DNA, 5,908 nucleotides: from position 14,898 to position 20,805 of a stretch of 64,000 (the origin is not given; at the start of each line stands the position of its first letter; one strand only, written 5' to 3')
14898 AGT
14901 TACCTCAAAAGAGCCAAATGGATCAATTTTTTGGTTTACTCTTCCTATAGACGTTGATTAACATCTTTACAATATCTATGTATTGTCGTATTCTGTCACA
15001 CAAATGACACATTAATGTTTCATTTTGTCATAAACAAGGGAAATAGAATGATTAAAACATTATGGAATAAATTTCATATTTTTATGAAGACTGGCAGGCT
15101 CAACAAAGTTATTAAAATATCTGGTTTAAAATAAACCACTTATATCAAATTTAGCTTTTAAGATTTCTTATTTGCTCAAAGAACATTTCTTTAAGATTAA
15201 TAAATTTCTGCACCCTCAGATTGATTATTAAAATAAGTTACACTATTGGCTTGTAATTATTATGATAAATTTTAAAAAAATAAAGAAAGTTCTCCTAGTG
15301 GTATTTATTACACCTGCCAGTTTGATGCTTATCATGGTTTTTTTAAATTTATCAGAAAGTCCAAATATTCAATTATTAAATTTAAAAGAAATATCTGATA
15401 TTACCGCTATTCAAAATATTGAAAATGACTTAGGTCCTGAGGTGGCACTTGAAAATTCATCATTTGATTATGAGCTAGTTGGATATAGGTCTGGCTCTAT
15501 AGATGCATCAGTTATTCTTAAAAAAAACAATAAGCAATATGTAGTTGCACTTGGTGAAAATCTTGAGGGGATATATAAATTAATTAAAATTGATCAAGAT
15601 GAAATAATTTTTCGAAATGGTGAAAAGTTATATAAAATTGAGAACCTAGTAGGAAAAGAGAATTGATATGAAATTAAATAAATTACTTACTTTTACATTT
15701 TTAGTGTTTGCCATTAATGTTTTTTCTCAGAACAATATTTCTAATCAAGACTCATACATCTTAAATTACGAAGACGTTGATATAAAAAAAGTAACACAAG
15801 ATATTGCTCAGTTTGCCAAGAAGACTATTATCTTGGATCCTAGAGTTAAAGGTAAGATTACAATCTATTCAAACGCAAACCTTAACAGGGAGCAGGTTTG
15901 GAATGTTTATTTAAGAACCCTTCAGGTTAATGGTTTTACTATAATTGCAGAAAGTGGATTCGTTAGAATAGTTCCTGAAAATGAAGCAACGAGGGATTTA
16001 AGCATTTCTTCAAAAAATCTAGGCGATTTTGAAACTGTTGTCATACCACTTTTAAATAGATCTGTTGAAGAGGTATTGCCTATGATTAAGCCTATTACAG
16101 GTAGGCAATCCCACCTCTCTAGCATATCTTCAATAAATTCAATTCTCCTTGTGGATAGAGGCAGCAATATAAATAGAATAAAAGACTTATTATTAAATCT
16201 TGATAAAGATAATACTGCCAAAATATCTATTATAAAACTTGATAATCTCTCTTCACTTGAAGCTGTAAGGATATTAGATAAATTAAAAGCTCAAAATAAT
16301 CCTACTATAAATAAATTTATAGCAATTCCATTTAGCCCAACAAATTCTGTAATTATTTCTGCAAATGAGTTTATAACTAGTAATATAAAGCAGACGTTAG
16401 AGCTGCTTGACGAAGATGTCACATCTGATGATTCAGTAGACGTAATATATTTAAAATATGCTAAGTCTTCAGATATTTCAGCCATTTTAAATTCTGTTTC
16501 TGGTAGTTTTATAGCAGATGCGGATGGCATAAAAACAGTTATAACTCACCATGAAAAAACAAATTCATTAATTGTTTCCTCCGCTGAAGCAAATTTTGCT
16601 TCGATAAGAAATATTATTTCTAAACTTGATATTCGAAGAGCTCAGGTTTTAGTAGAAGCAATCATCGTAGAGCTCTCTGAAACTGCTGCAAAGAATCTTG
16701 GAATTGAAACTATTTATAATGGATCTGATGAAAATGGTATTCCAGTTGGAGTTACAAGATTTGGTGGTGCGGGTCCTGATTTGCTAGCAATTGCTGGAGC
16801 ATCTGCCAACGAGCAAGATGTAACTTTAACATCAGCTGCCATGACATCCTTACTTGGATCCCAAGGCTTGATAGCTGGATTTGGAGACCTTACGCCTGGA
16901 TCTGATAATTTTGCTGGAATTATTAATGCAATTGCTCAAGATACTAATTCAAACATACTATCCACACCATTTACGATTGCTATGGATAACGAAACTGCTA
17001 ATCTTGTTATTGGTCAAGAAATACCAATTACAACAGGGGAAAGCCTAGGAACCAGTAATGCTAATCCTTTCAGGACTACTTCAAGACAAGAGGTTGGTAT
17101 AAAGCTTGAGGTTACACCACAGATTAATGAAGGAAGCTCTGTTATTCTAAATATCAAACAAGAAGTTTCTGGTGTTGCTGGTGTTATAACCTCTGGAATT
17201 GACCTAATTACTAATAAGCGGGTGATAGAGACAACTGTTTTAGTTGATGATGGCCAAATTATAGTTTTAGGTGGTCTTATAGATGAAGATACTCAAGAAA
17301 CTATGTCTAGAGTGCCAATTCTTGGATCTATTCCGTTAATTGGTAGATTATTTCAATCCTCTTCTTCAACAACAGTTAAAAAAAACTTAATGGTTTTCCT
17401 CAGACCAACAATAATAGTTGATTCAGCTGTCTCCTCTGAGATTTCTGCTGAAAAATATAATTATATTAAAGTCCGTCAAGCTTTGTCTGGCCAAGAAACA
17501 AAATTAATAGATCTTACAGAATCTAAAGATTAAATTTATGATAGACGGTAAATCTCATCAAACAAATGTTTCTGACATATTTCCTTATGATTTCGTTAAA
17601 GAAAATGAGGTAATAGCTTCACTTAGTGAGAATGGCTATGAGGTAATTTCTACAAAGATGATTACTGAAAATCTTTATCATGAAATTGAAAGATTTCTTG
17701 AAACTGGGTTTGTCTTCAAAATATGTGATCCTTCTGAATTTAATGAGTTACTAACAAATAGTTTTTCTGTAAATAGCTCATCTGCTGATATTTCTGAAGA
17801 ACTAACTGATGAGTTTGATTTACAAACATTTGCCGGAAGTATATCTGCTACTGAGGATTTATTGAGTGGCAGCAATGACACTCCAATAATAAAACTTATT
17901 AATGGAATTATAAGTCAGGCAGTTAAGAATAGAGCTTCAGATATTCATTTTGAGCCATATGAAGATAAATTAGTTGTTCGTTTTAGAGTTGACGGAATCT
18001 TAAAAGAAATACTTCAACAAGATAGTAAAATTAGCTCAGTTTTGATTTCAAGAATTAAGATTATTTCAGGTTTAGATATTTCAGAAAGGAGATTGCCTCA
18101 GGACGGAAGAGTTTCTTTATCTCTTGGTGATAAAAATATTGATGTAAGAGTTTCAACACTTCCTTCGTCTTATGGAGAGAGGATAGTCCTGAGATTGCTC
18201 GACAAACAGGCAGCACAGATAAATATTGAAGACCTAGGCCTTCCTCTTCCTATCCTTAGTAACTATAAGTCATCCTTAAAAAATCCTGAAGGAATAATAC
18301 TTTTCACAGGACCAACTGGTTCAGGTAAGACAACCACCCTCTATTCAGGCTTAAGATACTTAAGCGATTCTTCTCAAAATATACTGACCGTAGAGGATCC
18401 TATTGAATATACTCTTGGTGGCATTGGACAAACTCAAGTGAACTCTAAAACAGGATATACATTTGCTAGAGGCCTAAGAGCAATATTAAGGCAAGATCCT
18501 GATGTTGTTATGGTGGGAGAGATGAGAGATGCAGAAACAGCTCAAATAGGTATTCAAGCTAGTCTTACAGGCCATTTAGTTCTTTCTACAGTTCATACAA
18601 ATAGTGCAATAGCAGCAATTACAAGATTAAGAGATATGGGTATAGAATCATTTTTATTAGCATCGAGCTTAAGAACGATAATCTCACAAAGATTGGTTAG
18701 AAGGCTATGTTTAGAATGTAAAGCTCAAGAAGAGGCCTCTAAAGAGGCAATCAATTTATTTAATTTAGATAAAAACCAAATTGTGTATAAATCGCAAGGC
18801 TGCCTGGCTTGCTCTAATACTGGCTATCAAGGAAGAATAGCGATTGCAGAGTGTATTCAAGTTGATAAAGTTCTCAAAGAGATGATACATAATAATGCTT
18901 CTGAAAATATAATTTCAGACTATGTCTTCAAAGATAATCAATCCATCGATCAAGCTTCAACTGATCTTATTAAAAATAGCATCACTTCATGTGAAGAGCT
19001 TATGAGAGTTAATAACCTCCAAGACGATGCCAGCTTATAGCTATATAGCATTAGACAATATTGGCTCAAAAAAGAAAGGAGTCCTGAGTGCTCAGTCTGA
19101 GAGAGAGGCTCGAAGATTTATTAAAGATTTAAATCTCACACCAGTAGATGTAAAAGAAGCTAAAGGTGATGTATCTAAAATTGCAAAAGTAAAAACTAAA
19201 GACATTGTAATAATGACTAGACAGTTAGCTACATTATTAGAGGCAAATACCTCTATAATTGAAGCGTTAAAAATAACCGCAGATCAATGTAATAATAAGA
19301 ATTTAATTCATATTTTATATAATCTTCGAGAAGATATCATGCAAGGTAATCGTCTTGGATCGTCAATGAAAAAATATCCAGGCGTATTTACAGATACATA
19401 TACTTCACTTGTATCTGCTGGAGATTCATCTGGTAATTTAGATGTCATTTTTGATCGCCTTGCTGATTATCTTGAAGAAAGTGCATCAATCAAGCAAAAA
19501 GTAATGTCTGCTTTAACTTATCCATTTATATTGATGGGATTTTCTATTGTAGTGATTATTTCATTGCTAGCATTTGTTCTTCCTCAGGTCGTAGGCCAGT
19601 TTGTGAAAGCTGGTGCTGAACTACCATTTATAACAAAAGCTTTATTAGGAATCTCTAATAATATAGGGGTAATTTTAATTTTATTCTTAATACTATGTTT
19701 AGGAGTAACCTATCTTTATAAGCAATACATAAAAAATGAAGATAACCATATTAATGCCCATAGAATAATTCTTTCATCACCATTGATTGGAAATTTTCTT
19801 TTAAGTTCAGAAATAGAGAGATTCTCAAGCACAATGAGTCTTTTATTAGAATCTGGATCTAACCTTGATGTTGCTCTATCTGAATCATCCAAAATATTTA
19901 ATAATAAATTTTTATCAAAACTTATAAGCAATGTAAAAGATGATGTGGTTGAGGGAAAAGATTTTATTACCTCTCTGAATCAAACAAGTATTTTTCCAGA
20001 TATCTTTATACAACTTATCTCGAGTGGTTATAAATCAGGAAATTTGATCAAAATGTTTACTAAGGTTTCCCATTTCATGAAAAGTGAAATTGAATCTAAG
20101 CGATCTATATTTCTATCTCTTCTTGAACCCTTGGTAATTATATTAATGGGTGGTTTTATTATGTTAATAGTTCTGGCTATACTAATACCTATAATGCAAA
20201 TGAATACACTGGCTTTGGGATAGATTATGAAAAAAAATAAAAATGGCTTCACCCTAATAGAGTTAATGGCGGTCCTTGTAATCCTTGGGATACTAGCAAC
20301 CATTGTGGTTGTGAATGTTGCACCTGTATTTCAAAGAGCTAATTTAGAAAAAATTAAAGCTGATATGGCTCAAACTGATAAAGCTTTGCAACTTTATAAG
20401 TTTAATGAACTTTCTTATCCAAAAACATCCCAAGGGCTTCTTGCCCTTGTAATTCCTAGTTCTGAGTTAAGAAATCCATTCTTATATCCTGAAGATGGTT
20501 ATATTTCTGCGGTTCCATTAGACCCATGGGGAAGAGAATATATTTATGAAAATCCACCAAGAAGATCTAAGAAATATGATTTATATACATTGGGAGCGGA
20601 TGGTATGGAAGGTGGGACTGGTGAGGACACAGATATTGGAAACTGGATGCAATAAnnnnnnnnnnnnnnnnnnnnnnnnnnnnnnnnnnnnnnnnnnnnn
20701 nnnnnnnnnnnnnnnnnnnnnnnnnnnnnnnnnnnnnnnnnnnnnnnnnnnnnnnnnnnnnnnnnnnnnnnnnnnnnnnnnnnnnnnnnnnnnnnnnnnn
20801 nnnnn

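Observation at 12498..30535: Phosphate-scavenging super-locus built around a type II secretion system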

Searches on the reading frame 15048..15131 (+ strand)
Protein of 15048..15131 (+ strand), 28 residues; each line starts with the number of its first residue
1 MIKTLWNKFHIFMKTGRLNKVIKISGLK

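Call 40: search_protein_families(library=pfam, max_evalue=10, proteins=[window:15048-15131:+])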
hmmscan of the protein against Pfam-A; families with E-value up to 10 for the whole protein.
seq(28 aa): 0 families

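Call 44: find_related_loci(query=A1, collection=metagenome_contigs, flank=6000)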
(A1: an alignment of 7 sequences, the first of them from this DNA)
Query A1 (28 aa) in metagenome_contigs; peptide patterns used: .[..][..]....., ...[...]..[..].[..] (x = any residue, [..] = any of these).
465 stretches matched a pattern; 145 encode a relative of the query (tblastn E <= 1e-3); the best 80 are kept; 80 distinct loci.
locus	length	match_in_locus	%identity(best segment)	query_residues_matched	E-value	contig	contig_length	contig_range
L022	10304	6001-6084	100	1-28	1e-13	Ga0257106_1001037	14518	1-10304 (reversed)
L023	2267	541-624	86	1-28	1e-12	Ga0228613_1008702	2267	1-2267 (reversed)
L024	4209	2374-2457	89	1-28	2e-12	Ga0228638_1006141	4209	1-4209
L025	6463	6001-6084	89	1-28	2e-12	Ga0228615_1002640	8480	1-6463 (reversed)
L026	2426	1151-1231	78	1-27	7e-12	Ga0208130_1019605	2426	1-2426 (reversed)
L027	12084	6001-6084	86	1-28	6e-12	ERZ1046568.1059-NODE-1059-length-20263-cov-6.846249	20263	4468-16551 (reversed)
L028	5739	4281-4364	89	1-28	6e-12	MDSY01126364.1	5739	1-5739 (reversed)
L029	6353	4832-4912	78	1-27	7e-12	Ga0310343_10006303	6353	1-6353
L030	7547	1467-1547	78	1-27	7e-12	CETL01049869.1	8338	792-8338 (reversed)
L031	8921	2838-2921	86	1-28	6e-12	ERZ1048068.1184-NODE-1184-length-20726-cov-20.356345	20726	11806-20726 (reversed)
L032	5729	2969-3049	74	1-27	1e-11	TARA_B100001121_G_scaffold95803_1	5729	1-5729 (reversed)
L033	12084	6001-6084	79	1-28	2e-11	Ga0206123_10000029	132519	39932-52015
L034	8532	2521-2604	79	1-28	2e-11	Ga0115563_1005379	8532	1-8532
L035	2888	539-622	79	1-28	2e-11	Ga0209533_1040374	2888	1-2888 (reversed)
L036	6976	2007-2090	82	1-28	2e-11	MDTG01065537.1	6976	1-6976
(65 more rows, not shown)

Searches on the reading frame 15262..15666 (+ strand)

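Call 3: search_protein_families(library=pfam, proteins=[window:15262-15666:+])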
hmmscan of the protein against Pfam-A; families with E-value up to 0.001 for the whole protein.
window:15262-15666:+ (134 aa): 0 families

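Call 6: search_protein_families(library=ncbifam, proteins=[window:15262-15666:+])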
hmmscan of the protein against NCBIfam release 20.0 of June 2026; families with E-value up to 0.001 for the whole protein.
window:15262-15666:+ (134 aa): 1 family
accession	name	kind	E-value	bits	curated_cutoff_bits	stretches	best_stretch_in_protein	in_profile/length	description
TIGR01713.1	typeII_sec_gspC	equivalog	0.00018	21.2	101.6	1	81-119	96-135/259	type II secretion system protein GspC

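Call 40: search_protein_families(library=pfam, max_evalue=10, proteins=[window:15262-15666:+])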
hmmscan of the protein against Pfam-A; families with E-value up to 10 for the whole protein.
window:15262-15666:+ (134 aa): 1 family
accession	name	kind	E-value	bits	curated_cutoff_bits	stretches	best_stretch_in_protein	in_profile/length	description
PF11356.14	T2SSC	-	0.028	14.7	27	1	71-122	81-135/141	Type II secretion system protein C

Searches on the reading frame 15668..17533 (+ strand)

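Call 3: search_protein_families(library=pfam, proteins=[window:15668-17533:+])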
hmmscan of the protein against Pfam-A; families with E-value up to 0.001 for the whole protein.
window:15668-17533:+ (621 aa): 3 families
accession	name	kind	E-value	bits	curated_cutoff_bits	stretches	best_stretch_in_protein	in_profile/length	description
PF00263.26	Secretin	-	4.9e-44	150.3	27.5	1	421-583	1-168/169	Bacterial type II and III secretion system protein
PF03958.22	Secretin_N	-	2.8e-24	85.5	28.2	2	257-326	1-69/69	Bacterial type II/III secretion system short domain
PF21305.2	type_II_gspD_N0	-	1.3e-23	83.1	27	1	32-101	1-71/71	GspD-like, N0 domain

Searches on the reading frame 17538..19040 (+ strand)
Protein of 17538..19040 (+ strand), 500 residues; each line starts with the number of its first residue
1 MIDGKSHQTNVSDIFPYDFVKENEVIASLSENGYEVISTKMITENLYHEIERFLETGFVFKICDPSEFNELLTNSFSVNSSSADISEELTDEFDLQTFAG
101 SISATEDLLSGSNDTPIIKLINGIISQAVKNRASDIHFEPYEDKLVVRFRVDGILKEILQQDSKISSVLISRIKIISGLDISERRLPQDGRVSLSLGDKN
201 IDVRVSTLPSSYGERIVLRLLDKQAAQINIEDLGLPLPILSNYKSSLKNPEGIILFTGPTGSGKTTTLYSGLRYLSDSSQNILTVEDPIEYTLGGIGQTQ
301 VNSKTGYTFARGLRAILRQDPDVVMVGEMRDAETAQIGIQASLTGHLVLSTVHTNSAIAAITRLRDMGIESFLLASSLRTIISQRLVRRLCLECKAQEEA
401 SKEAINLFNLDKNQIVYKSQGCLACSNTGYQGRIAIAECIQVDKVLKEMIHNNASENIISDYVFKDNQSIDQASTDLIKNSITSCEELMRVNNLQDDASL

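Call 3: search_protein_families(library=pfam, proteins=[window:17538-19040:+])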
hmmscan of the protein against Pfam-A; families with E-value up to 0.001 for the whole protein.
window:17538-19040:+ (500 aa): 2 families
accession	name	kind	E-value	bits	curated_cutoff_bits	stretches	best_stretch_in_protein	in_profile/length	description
PF00437.27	T2SSE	-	9.2e-141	469.2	24.9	1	113-490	4-370/370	Type II/IV secretion system protein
PF22341.1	GSPE_N1E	-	2.1e-06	28.2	27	1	16-75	3-63/64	GSPII protein E, N1E domain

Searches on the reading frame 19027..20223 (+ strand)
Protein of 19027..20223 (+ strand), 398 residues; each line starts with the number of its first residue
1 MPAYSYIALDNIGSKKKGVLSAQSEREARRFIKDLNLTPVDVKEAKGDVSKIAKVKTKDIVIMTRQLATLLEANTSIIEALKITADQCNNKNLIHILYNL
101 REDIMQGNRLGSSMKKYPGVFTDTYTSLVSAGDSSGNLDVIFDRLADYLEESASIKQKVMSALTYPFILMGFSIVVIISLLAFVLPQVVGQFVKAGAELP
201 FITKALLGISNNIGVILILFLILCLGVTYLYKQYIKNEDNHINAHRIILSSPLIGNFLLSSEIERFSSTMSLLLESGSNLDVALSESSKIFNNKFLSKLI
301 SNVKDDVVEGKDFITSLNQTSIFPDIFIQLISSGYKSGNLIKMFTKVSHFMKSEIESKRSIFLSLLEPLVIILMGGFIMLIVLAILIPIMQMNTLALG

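Call 3: search_protein_families(library=pfam, proteins=[window:19027-20223:+])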
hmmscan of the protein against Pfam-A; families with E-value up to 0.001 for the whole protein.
window:19027-20223:+ (398 aa): 2 families
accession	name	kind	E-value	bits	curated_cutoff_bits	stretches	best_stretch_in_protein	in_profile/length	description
PF00482.28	T2SSF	-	1.9e-55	186.6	25.2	2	64-186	2-125/125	Type II secretion system (T2SS), protein F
PF03631.20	Virul_fac_BrkB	-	0.00075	19.7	33.7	0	137-232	93-181/259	Virulence factor BrkB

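Call 17: find_related_loci(query=window:19027-20223:+, collection=genome_contigs, flank=10000)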
Query window:19027-20223:+ (398 aa) in genome_contigs; peptide patterns used: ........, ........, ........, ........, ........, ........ (x = any residue, [..] = any of these).
181 stretches matched a pattern; 21 encode a relative of the query (tblastn E <= 1e-3); 21 distinct loci.
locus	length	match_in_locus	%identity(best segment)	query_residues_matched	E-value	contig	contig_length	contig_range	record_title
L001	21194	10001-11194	82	1-398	0e+0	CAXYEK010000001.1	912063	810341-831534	MAG: uncultured SAR86 cluster bacterium isolate FRAM_RAS_F4_08_1718_2-MAG_1 genome assembly, contig: FRAM_RAS_F4_08_1718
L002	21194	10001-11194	77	1-398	0e+0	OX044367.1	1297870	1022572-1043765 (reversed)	MAG: uncultured SAR86 cluster bacterium isolate A_MB256 genome assembly, chromosome: A_MB256_contig-1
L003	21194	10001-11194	79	1-398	0e+0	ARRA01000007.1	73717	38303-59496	Gamma proteobacterium SCGC AAA076-P13 A76P13DRAFT_NODE-unique_7_len_73717.7_C, whole genome shotgun sequence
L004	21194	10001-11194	79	1-398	0e+0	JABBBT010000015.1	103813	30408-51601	MAG: SAR86 cluster bacterium isolate HE327_NSB094 NODE_226_length_103813_cov_53.979491, whole genome shotgun sequence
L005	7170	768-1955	73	1-397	0e+0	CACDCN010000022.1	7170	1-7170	uncultured SAR86 cluster bacterium isolate AG-365-D17 genome assembly, contig: AG-365-D17_NODE_22, whole genome shotgun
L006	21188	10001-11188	74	1-397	0e+0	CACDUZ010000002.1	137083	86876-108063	uncultured SAR86 cluster bacterium isolate AG-390-E13 genome assembly, contig: AG-390-E13_NODE_2, whole genome shotgun s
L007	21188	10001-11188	73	1-397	0e+0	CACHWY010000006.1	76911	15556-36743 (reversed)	uncultured SAR86 cluster bacterium isolate AG-430-O03 genome assembly, contig: AG-430-O03_NODE_6, whole genome shotgun s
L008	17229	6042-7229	73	1-397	0e+0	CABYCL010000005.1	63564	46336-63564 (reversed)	MAG: uncultured SAR86 cluster bacterium isolate AG-325-P20 genome assembly, contig: AG-325-P20_NODE_5, whole genome shot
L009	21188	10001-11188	73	1-397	0e+0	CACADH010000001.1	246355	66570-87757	uncultured SAR86 cluster bacterium isolate AG-343-G10 genome assembly, contig: AG-343-G10_NODE_1, whole genome shotgun s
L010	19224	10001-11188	73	1-397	0e+0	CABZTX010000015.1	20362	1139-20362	MAG: uncultured SAR86 cluster bacterium isolate AG-337-P19 genome assembly, contig: AG-337-P19_NODE_15, whole genome sho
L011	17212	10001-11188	72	1-397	0e+0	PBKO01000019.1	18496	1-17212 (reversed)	MAG: Gammaproteobacteria bacterium isolate SP266 73030, whole genome shotgun sequence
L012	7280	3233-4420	68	1-397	0e+0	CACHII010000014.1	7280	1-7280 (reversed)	uncultured SAR86 cluster bacterium isolate AG-430-D13 genome assembly, contig: AG-430-D13_NODE_15, whole genome shotgun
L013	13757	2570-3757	69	1-397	2e-177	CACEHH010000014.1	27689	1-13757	uncultured SAR86 cluster bacterium isolate AG-390-N16 genome assembly, contig: AG-390-N16_NODE_14, whole genome shotgun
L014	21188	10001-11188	69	1-397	1e-176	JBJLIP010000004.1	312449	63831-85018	MAG: Gammaproteobacteria bacterium isolate LRMED-367 SAR86-LRMED-367-C7, whole genome shotgun sequence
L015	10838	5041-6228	69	1-397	1e-176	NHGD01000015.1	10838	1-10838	MAG: Candidatus Pelagibacter sp. TMED128 45705, whole genome shotgun sequence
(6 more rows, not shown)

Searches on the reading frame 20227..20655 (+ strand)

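Call 3: search_protein_families(library=pfam, proteins=[window:20227-20655:+])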
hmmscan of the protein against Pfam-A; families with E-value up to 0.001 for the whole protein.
window:20227-20655:+ (142 aa): 2 families
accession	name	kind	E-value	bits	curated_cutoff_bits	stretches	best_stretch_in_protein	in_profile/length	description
PF08334.16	T2SSG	-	1.8e-28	99.2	21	1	33-140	4-108/108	Type II secretion system (T2SS), protein G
PF07963.17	N_methyl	-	6e-10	38.7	21.2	1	2-27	1-26/27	Prokaryotic N-terminal methylation motif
